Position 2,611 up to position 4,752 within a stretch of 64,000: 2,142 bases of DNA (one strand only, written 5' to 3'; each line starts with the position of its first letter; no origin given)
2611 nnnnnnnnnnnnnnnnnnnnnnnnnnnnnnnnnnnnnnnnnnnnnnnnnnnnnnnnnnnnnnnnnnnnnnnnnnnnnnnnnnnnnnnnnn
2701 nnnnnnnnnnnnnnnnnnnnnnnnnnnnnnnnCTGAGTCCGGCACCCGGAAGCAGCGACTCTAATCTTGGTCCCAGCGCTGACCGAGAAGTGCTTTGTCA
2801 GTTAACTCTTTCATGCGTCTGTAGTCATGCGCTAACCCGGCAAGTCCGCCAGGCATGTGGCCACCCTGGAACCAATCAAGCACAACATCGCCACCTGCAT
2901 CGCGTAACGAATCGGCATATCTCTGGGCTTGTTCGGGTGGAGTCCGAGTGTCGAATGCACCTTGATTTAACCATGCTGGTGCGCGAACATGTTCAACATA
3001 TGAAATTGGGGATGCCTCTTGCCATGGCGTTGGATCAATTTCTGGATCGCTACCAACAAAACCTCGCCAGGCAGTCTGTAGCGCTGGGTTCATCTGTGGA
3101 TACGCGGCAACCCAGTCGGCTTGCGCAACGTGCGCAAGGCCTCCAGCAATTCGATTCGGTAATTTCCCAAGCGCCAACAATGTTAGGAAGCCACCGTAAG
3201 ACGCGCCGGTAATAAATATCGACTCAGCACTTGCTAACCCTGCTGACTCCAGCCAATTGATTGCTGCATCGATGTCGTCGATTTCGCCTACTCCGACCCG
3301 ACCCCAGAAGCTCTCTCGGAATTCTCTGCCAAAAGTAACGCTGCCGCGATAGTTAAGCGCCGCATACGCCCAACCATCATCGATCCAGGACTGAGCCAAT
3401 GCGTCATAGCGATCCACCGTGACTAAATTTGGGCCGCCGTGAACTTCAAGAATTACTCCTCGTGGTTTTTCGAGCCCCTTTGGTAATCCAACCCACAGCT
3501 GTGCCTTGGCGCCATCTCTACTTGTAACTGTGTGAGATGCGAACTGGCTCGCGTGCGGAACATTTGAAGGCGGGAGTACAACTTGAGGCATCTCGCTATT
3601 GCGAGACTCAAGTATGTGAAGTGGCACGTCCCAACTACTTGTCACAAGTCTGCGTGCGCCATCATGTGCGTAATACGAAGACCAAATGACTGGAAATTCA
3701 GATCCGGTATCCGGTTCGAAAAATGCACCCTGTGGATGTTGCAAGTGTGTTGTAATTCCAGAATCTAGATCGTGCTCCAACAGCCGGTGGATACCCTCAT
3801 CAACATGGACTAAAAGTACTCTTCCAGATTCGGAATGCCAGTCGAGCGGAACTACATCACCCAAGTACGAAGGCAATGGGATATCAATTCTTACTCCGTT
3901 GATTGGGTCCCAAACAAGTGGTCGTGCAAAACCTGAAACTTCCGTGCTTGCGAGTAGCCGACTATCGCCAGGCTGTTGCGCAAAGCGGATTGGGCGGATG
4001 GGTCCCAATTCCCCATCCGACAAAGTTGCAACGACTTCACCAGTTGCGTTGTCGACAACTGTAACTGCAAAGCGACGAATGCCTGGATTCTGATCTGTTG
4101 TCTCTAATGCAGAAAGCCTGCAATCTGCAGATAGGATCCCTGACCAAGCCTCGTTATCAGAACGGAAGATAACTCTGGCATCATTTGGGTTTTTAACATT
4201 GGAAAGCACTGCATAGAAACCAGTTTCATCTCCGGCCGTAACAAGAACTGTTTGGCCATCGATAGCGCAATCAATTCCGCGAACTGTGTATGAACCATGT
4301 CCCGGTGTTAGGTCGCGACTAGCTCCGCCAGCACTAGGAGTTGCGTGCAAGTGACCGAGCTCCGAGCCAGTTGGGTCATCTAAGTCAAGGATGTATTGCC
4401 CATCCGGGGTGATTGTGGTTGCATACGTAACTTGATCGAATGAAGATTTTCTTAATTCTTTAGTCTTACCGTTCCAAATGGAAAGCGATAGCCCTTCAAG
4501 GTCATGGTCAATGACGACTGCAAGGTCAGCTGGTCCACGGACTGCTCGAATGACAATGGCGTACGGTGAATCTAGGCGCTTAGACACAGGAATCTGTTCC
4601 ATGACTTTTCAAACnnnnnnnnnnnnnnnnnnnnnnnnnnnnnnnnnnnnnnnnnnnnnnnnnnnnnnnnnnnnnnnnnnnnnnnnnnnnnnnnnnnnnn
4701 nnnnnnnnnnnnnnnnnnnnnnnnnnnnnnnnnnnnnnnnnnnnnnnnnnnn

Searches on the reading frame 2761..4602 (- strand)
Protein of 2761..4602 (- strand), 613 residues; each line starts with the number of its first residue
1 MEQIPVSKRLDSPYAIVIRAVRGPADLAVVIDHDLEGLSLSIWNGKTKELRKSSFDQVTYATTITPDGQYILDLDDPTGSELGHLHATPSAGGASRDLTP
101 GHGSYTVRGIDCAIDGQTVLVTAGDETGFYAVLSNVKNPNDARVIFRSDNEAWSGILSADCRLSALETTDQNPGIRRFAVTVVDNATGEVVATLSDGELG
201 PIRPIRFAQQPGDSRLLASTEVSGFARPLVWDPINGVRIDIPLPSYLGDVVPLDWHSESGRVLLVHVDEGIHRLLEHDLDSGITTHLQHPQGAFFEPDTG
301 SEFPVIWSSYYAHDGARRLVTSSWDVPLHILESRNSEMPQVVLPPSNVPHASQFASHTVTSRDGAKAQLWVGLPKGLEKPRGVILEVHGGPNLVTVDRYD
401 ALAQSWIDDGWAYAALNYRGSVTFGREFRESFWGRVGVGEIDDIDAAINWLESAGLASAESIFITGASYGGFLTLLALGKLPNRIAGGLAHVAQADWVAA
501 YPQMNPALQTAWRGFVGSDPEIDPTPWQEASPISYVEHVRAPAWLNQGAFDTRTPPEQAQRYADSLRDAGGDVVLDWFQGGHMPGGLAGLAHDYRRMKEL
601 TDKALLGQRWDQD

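Call 75: search_protein_families(library=pfam, proteins=[window:2761-4602:-], max_evalue=0.00001)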
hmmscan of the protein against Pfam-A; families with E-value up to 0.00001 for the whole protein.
window:2761-4602:- (613 aa): 4 families
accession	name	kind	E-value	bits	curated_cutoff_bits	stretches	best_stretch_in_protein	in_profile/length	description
PF00326.27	Peptidase_S9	-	2.7e-30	105.9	22.6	1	403-582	7-187/213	Prolyl oligopeptidase family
PF20434.5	BD-FAE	-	2.4e-09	37.4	26.8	1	373-564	5-213/215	BD-FAE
PF12146.15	Hydrolase_4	-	3.9e-07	30.1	27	1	379-510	2-125/239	Serine aminopeptidase, S33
PF02129.25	Peptidase_S15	-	5.8e-07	29.9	23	0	397-501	46-136/262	X-Pro dipeptidyl-peptidase (S15 family)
